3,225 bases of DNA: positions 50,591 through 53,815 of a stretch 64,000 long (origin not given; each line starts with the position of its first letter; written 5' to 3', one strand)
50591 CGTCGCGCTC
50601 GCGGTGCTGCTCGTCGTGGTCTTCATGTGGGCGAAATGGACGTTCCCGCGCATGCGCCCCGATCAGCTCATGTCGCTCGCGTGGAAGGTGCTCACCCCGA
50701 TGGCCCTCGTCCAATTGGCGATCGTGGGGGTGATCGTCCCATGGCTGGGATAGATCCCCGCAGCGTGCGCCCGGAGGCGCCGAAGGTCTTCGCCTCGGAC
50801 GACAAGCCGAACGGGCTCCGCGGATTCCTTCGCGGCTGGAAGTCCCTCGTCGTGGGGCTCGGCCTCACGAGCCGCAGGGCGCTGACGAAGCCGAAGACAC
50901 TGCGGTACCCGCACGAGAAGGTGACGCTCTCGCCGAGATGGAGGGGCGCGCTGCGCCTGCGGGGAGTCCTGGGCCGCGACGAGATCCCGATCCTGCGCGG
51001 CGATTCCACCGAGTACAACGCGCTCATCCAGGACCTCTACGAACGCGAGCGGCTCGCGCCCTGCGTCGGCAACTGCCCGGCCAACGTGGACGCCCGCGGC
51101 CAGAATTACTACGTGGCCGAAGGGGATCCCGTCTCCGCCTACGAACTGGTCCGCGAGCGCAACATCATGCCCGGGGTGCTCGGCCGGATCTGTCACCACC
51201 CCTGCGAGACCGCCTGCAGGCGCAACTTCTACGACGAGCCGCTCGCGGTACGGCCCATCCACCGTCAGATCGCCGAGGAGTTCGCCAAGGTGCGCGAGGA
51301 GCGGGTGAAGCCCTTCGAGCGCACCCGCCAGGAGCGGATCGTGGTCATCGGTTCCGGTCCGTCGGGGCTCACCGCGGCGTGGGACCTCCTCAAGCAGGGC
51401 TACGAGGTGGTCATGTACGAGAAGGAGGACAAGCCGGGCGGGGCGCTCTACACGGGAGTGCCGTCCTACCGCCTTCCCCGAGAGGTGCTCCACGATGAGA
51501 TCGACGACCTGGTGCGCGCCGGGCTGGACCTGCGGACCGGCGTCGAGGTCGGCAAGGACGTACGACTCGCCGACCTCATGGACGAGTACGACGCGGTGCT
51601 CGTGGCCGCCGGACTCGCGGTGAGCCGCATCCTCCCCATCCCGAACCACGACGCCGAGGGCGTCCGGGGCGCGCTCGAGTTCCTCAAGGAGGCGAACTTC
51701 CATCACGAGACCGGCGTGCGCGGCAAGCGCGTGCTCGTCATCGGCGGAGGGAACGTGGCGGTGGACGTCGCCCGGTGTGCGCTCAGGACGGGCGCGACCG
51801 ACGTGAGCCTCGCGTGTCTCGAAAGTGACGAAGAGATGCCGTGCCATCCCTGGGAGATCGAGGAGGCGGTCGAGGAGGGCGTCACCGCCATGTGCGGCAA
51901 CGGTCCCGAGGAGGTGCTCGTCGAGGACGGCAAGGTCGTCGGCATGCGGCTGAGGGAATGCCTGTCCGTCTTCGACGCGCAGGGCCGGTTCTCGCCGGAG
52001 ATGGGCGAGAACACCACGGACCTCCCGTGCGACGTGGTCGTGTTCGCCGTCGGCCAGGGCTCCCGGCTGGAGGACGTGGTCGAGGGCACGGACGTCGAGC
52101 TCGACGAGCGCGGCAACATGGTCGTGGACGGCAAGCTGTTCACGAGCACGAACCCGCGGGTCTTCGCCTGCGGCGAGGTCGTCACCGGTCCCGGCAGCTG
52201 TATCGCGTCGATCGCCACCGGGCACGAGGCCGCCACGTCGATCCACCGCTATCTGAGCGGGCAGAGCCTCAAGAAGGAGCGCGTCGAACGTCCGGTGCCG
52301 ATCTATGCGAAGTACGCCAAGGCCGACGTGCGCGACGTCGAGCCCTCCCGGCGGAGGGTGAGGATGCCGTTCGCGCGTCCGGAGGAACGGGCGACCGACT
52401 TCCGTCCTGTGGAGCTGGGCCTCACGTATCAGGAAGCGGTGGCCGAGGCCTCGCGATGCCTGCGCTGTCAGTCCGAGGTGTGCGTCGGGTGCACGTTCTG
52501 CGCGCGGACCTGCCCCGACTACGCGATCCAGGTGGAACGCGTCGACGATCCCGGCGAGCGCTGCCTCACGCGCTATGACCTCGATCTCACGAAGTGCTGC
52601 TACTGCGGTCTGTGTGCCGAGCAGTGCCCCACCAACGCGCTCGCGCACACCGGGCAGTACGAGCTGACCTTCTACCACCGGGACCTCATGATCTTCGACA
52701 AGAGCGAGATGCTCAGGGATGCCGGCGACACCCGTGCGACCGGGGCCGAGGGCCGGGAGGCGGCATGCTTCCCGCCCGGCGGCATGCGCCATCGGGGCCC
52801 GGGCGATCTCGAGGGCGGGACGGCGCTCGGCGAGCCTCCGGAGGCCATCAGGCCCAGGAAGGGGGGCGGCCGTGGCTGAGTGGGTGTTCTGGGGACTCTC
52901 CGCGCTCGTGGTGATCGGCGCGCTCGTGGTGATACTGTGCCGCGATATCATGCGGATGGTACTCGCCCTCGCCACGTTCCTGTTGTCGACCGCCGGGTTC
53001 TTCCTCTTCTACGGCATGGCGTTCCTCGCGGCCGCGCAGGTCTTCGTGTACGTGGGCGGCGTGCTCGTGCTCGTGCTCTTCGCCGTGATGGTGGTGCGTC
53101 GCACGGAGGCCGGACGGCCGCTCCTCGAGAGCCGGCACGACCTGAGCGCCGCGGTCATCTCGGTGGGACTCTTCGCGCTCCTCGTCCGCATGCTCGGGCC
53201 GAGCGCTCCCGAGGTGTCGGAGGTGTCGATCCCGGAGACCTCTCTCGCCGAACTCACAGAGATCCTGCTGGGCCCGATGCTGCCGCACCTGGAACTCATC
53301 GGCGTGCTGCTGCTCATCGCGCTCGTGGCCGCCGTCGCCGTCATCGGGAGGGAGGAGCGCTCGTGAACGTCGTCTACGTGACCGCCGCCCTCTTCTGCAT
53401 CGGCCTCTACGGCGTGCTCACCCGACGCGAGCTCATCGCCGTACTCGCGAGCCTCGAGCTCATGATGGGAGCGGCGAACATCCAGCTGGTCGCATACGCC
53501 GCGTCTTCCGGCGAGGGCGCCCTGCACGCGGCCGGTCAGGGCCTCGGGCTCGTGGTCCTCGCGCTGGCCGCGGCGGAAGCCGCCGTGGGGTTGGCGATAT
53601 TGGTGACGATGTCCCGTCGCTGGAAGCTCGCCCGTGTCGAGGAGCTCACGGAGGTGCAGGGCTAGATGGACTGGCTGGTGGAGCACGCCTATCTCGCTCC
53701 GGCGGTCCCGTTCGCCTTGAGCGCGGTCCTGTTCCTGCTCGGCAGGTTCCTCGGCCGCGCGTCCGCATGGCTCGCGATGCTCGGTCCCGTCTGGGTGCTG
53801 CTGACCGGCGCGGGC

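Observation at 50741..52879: nuoI is one 712-codon gene with a ~500-aa GltD/NfnB-like NAD(P)H-flavoprotein module spliced into NuoI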

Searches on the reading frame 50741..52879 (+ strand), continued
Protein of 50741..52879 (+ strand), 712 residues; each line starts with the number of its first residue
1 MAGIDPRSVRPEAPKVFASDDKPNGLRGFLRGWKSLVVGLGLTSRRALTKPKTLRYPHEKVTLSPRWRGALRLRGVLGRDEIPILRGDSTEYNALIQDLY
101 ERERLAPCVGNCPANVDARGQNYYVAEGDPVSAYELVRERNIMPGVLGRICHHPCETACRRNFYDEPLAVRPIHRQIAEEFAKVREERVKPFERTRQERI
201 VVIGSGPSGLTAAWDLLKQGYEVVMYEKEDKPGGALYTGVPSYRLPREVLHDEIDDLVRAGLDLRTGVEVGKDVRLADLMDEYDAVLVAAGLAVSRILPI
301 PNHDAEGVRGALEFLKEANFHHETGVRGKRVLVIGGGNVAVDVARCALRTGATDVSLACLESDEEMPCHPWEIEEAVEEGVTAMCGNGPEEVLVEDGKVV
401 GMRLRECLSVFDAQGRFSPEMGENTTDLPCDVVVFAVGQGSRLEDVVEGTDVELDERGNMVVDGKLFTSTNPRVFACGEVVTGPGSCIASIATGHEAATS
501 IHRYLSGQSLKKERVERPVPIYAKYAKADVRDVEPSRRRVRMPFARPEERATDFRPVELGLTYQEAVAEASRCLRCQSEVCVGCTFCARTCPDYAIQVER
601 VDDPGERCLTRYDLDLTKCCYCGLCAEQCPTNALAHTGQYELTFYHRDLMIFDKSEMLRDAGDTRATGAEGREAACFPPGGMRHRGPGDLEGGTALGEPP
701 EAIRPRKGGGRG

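Call 62: fold_search(model_id=the predicted structure, library=pdb)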
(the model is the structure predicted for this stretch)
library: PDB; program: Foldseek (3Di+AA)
matches with E <= 10: 1841; with E <= 0.001: 606
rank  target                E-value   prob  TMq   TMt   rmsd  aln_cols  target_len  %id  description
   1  8oh5_C                8.8e-41  1.00  0.58  0.36   9.4       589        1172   32  Cryo-EM structure of the electron bifurcating transhydrogenase StnABC complex from Sporomusa Ovata (state 2) (released 2023-09-13)
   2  9bov_A                1.9e-40  1.00  0.58  0.36  11.2       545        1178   34  Structure of electron bifurcating Nfn-ABC complexed with NAD from Caldicellulosiruptor saccharolyticus (released 2025-03-05)
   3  9n5u_A                4.8e-39  1.00  0.59  0.44   4.4       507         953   35  Structure of the Thermococcus sibiricus NfnABC complex (released 2025-05-07)
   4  9n5v_A                2.4e-37  1.00  0.58  0.44   4.3       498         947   34  Structure of the NAD(H)-bound Thermococcus sibiricus NfnABC complex (released 2025-05-07)
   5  5jca_L                5.6e-34  1.00  0.50  0.73   8.4       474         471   32  NADP(H) bound NADH-dependent Ferredoxin:NADP Oxidoreductase (NfnI) from Pyrococcus furiosus (released 2017-04-12)
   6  5jfc_L                7.4e-33  1.00  0.49  0.73   8.4       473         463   31  NADH-dependent Ferredoxin:NADP Oxidoreductase (NfnI) from Pyrococcus furiosus (released 2017-04-12)
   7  5vj7_A                1.1e-31  1.00  0.49  0.74   5.8       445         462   31  Ferredoxin NADP Oxidoreductase (Xfn) (released 2017-07-19)
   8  4ylf_B                2.1e-30  1.00  0.50  0.74   5.7       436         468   33  Insights into flavin-based electron bifurcation via the NADH-dependent reduced ferredoxin-NADP oxidoreductase structur (released 2015-07-08)
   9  6s6s_E                4.7e-28  1.00  0.48  0.70   4.4       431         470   29  Structure of Azospirillum brasilense Glutamate Synthase in a4b4 oligomeric state. (released 2019-09-11)
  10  6s6t_E                1.5e-27  1.00  0.50  0.73  10.2       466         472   27  Structure of Azospirillum brasilense Glutamate Synthase in a4b3 oligomeric state (released 2019-09-11)
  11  8f5w_C                1.4e-26  1.00  0.45  0.33  13.5       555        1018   20  Dihydropyrimidine Dehydrogenase (DPD) C671S Mutant Soaked with Dihydrothymine and NADPH Quasi-Anaerobically (released 2023-02-01)
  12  1gth_B                2.2e-26  1.00  0.45  0.32  14.0       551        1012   21  DIHYDROPYRIMIDINE DEHYDROGENASE (DPD) FROM PIG, TERNARY COMPLEX WITH NADPH AND 5-IODOURACIL (released 2002-04-11)
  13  1h7w_B                2.4e-26  1.00  0.45  0.33  13.3       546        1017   22  Dihydropyrimidine dehydrogenase (DPD) from pig (released 2001-02-23)
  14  7m32_A                4.2e-26  1.00  0.45  0.33  13.3       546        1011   21  Dihydropyrimidine Dehydrogenase (DPD) C671A Mutant Soaked with Uracil and NADPH Anaerobically (released 2021-06-09)
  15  1gth_C                4.9e-26  1.00  0.45  0.33  13.1       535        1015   21  DIHYDROPYRIMIDINE DEHYDROGENASE (DPD) FROM PIG, TERNARY COMPLEX WITH NADPH AND 5-IODOURACIL (released 2002-04-11)
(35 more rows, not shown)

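Call 65: find_encoding_contigs(protein=P0147, flank=10000, max_places=2)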
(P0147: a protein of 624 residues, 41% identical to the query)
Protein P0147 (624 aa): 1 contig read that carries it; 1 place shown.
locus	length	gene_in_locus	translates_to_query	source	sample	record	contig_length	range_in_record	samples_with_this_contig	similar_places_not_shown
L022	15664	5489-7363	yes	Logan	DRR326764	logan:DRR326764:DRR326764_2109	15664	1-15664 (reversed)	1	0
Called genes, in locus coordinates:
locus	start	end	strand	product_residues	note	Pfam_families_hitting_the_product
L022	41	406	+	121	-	PF00420:Oxidored_q2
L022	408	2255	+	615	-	PF00662:Proton_antipo_N (weak), PF00361:Proton_antipo_M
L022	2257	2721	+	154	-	PF01058:Oxidored_q6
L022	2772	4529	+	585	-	PF00329:Complex1_30kDa, PF00374:NiFeSe_Hases, PF00346:Complex1_49kDa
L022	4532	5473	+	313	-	PF00146:NADHdh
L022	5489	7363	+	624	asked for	PF14691:Fer4_20, PF13738:Pyr_redox_3 (faint), PF00070:Pyr_redox (faint), PF07992:Pyr_redox_2, PF13450:NAD_binding_8 (faint), PF12838:Fer4_7, PF13187:Fer4_9 (weak), PF13484:Fer4_16 (weak)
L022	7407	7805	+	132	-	PF08821:CGGC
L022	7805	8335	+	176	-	PF01750:HycI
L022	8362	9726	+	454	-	PF09459:EB_dh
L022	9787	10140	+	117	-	PF01155:HypA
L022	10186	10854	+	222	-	PF02492:cobW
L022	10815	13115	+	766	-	PF00708:Acylphosphatase, PF07503:zf-HYPF, PF01300:Sua5_yciO_yrdC, PF17788:HypF_C, PF22521:HypF_C_2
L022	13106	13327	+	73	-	PF01455:HupF_HypC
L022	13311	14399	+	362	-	PF01924:HypD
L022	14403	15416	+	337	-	PF00586:AIRS, PF02769:AIRS_C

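Call 70: search_protein_families(library=ncbifam, proteins=[window:50741-52879:+], max_evalue=0.00001)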
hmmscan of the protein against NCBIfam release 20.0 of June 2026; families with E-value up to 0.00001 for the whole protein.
window:50741-52879:+ (712 aa): 64 families (the best 25 are shown)
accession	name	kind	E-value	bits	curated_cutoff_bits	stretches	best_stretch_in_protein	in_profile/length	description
NF009410.0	PRK12771.1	subfamily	1.7e-132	442.9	516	1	102-634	44-560/566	NAD(P)-binding protein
NF009454.0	PRK12814.1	equivalog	1.4e-101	340.9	916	1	105-627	101-626/657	putative NADPH-dependent glutamate synthase small subunit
NF010590.0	PRK13984.1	equivalog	2.2e-98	330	946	2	108-508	198-609/611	putative oxidoreductase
NF009414.0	PRK12778.1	equivalog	6.1e-84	282.7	1103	2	107-506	338-750/752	bifunctional dihydroorotate dehydrogenase B NAD binding subunit/NADPH-dependent glutamate synthase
TIGR03315.1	Se_ygfK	equivalog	6e-81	272.2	835.3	1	105-638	444-942/1012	putative selenate reductase subunit YgfK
TIGR01316.1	gltA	equivalog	3.3e-80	270.1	471.75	1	103-505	33-449/449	NADPH-dependent glutamate synthase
NF009413.0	PRK12775.1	equivalog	9.3e-66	222.3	1895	2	107-507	340-756/1006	putative trifunctional 2-polyprenylphenol hydroxylase/glutamate synthase subunit beta/ferritin domain-containing protein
TIGR01318.1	gltD_gamma_fam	subfamily_domain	4.2e-60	203.7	482.95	1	110-505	52-465/467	glutamate synthase, small subunit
NF009408.0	PRK12769.1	equivalog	2.3e-57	194.5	1003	1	112-511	240-657/659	formate-dependent uric acid utilization protein AegA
TIGR01317.1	GOGAT_sm_gam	subfamily_domain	4.2e-57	194.1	447.7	1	112-509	58-482/485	glutamate synthase small subunit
NF045663.1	diclust_near_Sec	equivalog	8.6e-57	192.7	530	2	103-291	15-198/759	pyridine nucleotide-disulfide oxidoreductase/dicluster-binding protein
NF009409.0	PRK12770.1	subfamily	3.5e-54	184.2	343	1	194-513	15-358/360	putative glutamate synthase subunit beta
NF009415.0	PRK12779.1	equivalog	7.8e-44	149.8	1519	1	108-517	210-639/944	putative bifunctional glutamate synthase subunit beta/2-polyprenylphenol hydroxylase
NF009451.0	PRK12809.1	equivalog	3.4e-43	147.8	1154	1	106-501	217-630/639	formate-dependent uric acid utilization protein YgfT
TIGR01971.1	NuoI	subfamily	6e-26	90.4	113.05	1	577-657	40-121/121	NADH-quinone oxidoreductase, chain I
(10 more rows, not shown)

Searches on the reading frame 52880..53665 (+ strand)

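Call 3: search_protein_families(library=pfam, proteins=[window:52880-53665:+], max_evalue=0.001)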
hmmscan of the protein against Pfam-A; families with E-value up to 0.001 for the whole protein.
window:52880-53665:+ (261 aa): 1 family
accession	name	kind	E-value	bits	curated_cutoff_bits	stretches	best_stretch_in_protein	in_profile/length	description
PF00420.29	Oxidored_q2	-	9.7e-20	70.6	26.1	1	165-260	3-94/95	NADH-ubiquinone/plastoquinone oxidoreductase chain 4L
